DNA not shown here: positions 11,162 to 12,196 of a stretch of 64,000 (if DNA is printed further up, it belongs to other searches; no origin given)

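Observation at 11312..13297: Tail-fibre-like protein and SGNH esterase are one reading frame split by a single TAA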

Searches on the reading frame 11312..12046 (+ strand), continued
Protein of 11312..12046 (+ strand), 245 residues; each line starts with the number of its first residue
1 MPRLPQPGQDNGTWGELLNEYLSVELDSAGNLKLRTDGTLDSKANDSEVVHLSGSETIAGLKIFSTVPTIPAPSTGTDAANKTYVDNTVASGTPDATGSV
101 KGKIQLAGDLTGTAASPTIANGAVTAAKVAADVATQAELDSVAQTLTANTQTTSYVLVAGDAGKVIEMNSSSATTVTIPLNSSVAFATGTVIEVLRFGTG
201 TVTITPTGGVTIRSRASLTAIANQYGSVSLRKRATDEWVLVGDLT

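Call 55: predict_structure(alignment_id=A3)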
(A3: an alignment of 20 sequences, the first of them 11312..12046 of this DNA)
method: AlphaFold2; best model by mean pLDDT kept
length: 245 residues; sequences in the alignment: 20
mean_pLDDT: 70.5   pTM: 0.44
mean pLDDT of the five models: 70.5, 68.0, 65.5, 63.9, 58.5
residues with pLDDT >= 90: 77; 70-90: 54; 50-70: 37; < 50: 77
segments of 3 or more residues with pLDDT < 50: 38-57, 59-62, 66-69, 71-84, 86-91, 107-125
pLDDT, mean of each block of 10 residues (from residue 1): 71 82 80 62 44 44 48 43 46 53 49 43 50 62 73 96 94 96 90 94 93 90 92 91 86
secondary structure, 60 per line:
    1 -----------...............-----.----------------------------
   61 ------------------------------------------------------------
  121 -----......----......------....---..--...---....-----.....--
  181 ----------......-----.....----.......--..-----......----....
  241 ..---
elements in order: H12-25 H126-131 H136-141 E148-151 E165-168 E174-178 E191-196 E202-206 E211-214 E227-232 E237-242

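Call 68: fold_search(model_id=the predicted structure, library=pdb)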
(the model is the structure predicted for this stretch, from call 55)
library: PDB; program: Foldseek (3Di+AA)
matches with E <= 10: 36; with E <= 0.001: 2
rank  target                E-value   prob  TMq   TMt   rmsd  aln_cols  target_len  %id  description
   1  9ny6_C                3.8e-07  1.00  0.37  0.31   1.5        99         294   12  Pseudomonas phage Pa223 capsid spike (released 2025-08-06)
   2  9f4b_FA               1.3e-04  1.00  0.32  0.14   3.6       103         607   19  Pre-assembled baseplate cup of Klebsiella phage KP1 variant vB_Kpn_Lilla1 (released 2025-05-14)
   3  7rfv                  2.3e-03  1.00  0.31  0.31   3.6       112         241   16  Tailspike protein 4 (TSP4) from phage CBA120, residues 1-250, obtained in the presence of PEG8000 (released 2022-02-23)
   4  7rej_A                2.5e-03  1.00  0.29  0.23   3.6       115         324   17  Tailspike protein 4 (TSP4) from phage CBA120, residues 1-335, obtained in the presence of NaK-Tartrate (released 2022-02-23)
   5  5iv5_AC               7.4e-03  1.00  0.29  0.13   3.4        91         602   26  Cryo-electron microscopy structure of the hexagonal pre-attachment T4 baseplate-tail tube complex (released 2016-05-18)
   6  4dny                  2.6e-01  0.41  0.21  0.42   7.5       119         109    9  Crystal structure of enterohemorrhagic E. coli StcE(132-251) (released 2012-05-16)
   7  6o38_F                4.2e-01  0.54  0.25  0.12   4.7       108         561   12  Structure of a chaperone-substrate complex (released 2019-07-24)
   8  6o38_A                6.1e-01  0.57  0.26  0.12   4.0       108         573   11  Structure of a chaperone-substrate complex (released 2019-07-24)
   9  6o38_C                6.5e-01  0.60  0.27  0.14   3.9       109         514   12  Structure of a chaperone-substrate complex (released 2019-07-24)
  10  9vyg_A                8.8e-01  0.47  0.22  0.28   4.5       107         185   15  Cyanopodophage Pan3 tail complex (released 2025-11-26)
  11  1kr5                  3.4e+00  0.08  0.14  0.16   7.9        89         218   10  Crystal structure of human L-isoaspartyl methyltransferase (released 2002-02-08)
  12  3kd4_A                3.4e+00  0.01  0.10  0.06  13.0       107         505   16  CRYSTAL STRUCTURE OF A PUTATIVE PROTEASE (BDI_1141) FROM PARABACTEROIDES DISTASONIS ATCC 8503 AT 2.00 A RESOLUTION (released 2009-11-24)
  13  6cky_B                4.9e+00  0.04  0.09  0.15   7.4        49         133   10  Crystal structure of UcmS2 (released 2019-03-06)
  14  4uer_0                4.9e+00  0.03  0.10  0.20   5.1        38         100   16  40S-eIF1-eIF1A-eIF3-eIF3j translation initiation complex from Lachancea kluyveri (released 2015-02-11)
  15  2yvl_A                4.9e+00  0.01  0.06  0.06   8.5        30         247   13  Crystal structure of tRNA (m1A58) methyltransferase TrmI from Aquifex aeolicus (released 2008-04-01)
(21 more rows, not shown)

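Call 69: find_related_loci(query=A3, collection=viral_contigs, flank=8000)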
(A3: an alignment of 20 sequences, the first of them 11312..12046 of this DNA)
Query A3 (245 aa) in viral_contigs; peptide patterns used: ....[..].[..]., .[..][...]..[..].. (x = any residue, [..] = any of these).
148 stretches matched a pattern; 81 encode a relative of the query (tblastn E <= 1e-3); the best 80 are kept; 80 distinct loci.
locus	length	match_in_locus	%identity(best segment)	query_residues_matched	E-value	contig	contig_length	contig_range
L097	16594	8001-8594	48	66-244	3e-38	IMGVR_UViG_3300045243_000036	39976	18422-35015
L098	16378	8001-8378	60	125-244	6e-36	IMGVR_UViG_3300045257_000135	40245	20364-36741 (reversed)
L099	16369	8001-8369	56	129-245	1e-35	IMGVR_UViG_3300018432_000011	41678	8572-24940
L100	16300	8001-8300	65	145-244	4e-35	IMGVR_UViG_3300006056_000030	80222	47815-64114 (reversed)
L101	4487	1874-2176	59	145-244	1e-31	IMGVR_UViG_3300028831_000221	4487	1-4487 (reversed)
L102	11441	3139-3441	59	139-244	5e-30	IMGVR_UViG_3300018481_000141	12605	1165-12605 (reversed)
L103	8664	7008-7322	56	140-244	1e-29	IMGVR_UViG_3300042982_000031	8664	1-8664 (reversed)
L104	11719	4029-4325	57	146-244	1e-28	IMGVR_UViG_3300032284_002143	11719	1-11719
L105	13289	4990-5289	59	145-244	2e-27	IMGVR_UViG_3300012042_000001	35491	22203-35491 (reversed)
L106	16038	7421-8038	58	146-244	4e-27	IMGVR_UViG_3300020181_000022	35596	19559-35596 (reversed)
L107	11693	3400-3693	55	149-245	2e-27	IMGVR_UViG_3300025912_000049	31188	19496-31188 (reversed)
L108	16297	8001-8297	55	145-244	3e-27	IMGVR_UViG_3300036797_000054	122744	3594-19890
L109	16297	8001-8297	55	147-244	4e-27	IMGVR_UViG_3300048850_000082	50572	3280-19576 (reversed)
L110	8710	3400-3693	55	149-245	2e-27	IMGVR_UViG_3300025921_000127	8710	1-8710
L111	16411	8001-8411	46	113-244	1e-26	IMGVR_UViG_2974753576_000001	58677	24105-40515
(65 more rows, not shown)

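Call 73: search_protein_families(library=phrogs, proteins=[L102:139-501:+, L102:867-1277:+, L102:1274-1756:+, L102:2001-2375:+, L102:2608-3003:+, L102:3046-3447:+, L102:3420-4421:+, L102:4388-5680:+, L102:5687-8332:+, L102:9117-9899:+], max_evalue=0.001)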
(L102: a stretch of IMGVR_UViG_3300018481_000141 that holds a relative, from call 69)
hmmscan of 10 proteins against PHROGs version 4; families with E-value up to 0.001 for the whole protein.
L102:139-501:+ (121 aa): 0 families

L102:867-1277:+ (137 aa): 3 families
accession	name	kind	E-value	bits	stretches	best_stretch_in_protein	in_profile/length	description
phrog_4321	-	DNA, RNA and nucleotide metabolism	1.2e-60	204.2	1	4-137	2-135/135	HNH endonuclease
phrog_144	-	DNA, RNA and nucleotide metabolism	2.7e-06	28.2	1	39-115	61-133/175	HNH endonuclease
phrog_119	-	DNA, RNA and nucleotide metabolism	1.3e-05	25.2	1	40-118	181-258/443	HNH endonuclease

L102:1274-1756:+ (161 aa): 0 families

L102:2001-2375:+ (125 aa): 2 families
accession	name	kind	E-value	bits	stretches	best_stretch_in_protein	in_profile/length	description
phrog_1084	-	unknown function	7.2e-17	62.6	1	10-124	3-115/123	unknown function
phrog_15373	-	tail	0.00035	21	1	35-88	43-97/260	L-shaped tail fiber protein assembly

L102:2608-3003:+ (132 aa): 1 family
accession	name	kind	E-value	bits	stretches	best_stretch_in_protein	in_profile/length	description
phrog_240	-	head and packaging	1e-30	108.1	1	1-127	58-188/200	head protein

L102:3046-3447:+ (134 aa): 7 families
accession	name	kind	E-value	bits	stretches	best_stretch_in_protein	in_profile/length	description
phrog_8780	-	tail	2.5e-27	96.4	1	34-131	656-754/755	minor tail protein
phrog_18179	-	head and packaging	2.8e-25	90.5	1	25-132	373-480/482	virion structural protein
phrog_21510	-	unknown function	3.1e-25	89.9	1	35-133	455-554/555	-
phrog_21978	-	unknown function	1e-20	75.6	1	30-134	119-219/220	-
phrog_20194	-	unknown function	2.9e-09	37.4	1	45-130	299-384/495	-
phrog_33012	-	unknown function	1.1e-06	27.4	1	39-132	1270-1363/1364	-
phrog_16053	-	tail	5.2e-06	27.2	1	41-131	62-149/310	tail fiber protein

L102:3420-4421:+ (334 aa): 0 families

L102:4388-5680:+ (431 aa): 0 families

L102:5687-8332:+ (882 aa): 0 families

L102:9117-9899:+ (261 aa): 9 families
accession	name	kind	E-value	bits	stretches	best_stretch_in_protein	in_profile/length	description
phrog_7502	-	unknown function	6e-08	33.6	1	8-56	5-53/298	-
phrog_7021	-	unknown function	1e-07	32.6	1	5-55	186-234/330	-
phrog_38171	-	unknown function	1.7e-05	25.6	1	8-42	5-36/227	-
phrog_14126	-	unknown function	3.1e-05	24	1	5-46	25-67/447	-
phrog_6291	-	unknown function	3.3e-05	25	1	7-39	3-35/177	-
phrog_11022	-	unknown function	3.5e-05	25.1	1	6-68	39-99/227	-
phrog_17496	-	unknown function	5.8e-05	24.8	1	9-62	2-53/117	-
phrog_14710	-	unknown function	8e-05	23.6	1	7-64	3-59/193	-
phrog_18721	-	unknown function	0.00014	23.1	1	6-63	3-60/146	-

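Call 74: search_protein_families(library=phrogs, proteins=[L103:77-2005:+, L103:3256-3597:+, L103:3563-3997:+, L103:4016-4489:+, L103:5077-5439:+, L103:5455-5811:+, L103:5838-6206:+, L103:6436-6828:+, L103:6924-7328:+, L103:7328-7969:+], max_evalue=0.001)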
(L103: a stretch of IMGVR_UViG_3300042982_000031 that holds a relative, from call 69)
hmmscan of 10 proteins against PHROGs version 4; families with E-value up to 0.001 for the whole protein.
L103:77-2005:+ (643 aa): 2 families
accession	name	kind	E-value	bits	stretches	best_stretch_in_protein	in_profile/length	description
phrog_4291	-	DNA, RNA and nucleotide metabolism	9.5e-268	892.1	1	2-642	260-906/909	RNA-dependent RNA polymerase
phrog_8308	-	unknown function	3.5e-05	23.5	1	171-308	478-619/847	-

L103:3256-3597:+ (114 aa): 1 family
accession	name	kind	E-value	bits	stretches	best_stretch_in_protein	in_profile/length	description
phrog_4259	-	unknown function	1.1e-44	152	1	4-106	6-108/114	-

L103:3563-3997:+ (145 aa): 3 families
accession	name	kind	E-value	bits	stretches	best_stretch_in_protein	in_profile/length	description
phrog_4321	-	DNA, RNA and nucleotide metabolism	1.4e-61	207.1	1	12-145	2-135/135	HNH endonuclease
phrog_119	-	DNA, RNA and nucleotide metabolism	1.1e-07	32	1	49-125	182-257/443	HNH endonuclease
phrog_144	-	DNA, RNA and nucleotide metabolism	6e-07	30.3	1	49-125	63-135/175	HNH endonuclease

L103:4016-4489:+ (158 aa): 0 families

L103:5077-5439:+ (121 aa): 0 families

L103:5455-5811:+ (119 aa): 0 families

L103:5838-6206:+ (123 aa): 1 family
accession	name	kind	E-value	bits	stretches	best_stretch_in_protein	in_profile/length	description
phrog_1084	-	unknown function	1.2e-14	55.4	1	10-123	5-116/123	unknown function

L103:6436-6828:+ (131 aa): 1 family
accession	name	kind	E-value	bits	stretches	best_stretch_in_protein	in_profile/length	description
phrog_240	-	head and packaging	1.9e-31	110.5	1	1-128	59-190/200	head protein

L103:6924-7328:+ (135 aa): 7 families
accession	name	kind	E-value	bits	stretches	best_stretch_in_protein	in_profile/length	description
phrog_8780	-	tail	1.2e-27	97.4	1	35-133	657-755/755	minor tail protein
phrog_18179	-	head and packaging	1.2e-24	88.5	1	24-133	372-480/482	virion structural protein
phrog_21510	-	unknown function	1.1e-23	84.7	1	39-134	459-554/555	-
phrog_21978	-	unknown function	8e-21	75.9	1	29-135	118-219/220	-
phrog_16053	-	tail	1.6e-06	28.9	1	34-132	55-149/310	tail fiber protein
phrog_20194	-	unknown function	3.7e-06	27.1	1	45-129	299-382/495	-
phrog_33012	-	unknown function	5.5e-05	21.8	1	38-132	1269-1362/1364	-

L103:7328-7969:+ (214 aa): 0 families

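Call 87: search_protein_families(library=ncbifam, proteins=[window:11312-12046:+], max_evalue=0.01)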
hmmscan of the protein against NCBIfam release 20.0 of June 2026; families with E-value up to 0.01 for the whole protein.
window:11312-12046:+ (245 aa): 1 family
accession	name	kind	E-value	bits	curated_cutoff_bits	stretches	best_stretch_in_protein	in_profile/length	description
NF040559.1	CAS_Csx20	equivalog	0.0073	16.7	70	0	134-181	45-93/124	CRISPR-associated protein Csx20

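Call 88: search_protein_families(library=pfam, proteins=[L102:3447-4421:+, L102:4388-5680:+, L102:5687-8332:+], max_evalue=0.01)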
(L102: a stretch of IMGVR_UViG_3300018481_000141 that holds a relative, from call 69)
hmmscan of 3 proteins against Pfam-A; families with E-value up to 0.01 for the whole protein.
L102:3447-4421:+ (325 aa): 0 families

L102:4388-5680:+ (431 aa): 1 family
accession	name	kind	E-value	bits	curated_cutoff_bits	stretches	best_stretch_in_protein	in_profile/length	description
PF24517.2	CBM96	-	5.5e-05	23.5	26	0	259-288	43-71/164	Carbohydrate-binding module family 96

L102:5687-8332:+ (882 aa): 0 families
